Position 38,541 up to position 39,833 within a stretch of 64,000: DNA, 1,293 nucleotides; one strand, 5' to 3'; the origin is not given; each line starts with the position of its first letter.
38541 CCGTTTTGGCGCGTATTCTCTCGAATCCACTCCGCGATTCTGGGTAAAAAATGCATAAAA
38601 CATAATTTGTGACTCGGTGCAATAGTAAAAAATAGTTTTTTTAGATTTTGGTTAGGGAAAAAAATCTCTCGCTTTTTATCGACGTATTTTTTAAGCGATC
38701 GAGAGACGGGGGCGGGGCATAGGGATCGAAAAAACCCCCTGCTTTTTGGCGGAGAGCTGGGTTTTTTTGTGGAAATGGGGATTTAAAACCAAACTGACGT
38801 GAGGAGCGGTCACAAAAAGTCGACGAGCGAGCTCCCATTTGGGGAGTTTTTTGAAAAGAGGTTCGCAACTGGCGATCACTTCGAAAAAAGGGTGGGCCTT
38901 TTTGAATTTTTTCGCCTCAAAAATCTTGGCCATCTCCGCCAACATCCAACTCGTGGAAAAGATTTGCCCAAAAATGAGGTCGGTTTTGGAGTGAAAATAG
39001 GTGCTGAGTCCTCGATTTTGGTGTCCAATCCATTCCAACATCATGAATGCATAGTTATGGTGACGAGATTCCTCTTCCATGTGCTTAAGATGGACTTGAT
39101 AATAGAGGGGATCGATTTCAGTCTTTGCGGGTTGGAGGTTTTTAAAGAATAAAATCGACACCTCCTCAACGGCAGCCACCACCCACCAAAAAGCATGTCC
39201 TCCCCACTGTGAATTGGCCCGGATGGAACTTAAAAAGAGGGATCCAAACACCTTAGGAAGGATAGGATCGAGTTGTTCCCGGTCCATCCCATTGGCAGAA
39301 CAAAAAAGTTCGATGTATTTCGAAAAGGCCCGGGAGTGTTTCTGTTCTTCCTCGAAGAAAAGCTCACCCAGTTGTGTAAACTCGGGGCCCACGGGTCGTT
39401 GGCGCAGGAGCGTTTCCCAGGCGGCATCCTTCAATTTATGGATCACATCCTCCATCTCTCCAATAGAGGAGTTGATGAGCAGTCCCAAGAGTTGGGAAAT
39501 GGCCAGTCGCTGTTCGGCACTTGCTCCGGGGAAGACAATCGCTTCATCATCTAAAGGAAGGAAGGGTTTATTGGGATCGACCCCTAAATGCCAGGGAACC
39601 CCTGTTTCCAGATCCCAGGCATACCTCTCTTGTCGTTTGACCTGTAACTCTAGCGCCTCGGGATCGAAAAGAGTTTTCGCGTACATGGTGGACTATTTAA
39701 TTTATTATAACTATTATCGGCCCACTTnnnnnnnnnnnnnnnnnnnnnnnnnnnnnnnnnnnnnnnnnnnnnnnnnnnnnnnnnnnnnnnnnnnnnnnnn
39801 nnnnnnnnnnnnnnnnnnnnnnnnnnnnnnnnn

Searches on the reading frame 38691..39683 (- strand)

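Call 8: search_protein_families(library=pfam, proteins=[window:38691-39683:-], max_evalue=0.01)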
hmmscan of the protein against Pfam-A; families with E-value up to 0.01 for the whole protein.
window:38691-39683:- (330 aa): 1 family
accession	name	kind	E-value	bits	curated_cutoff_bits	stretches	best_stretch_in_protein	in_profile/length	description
PF11583.14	AurF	-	7.2e-06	25.8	29.6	1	112-218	113-209/282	P-aminobenzoate N-oxygenase AurF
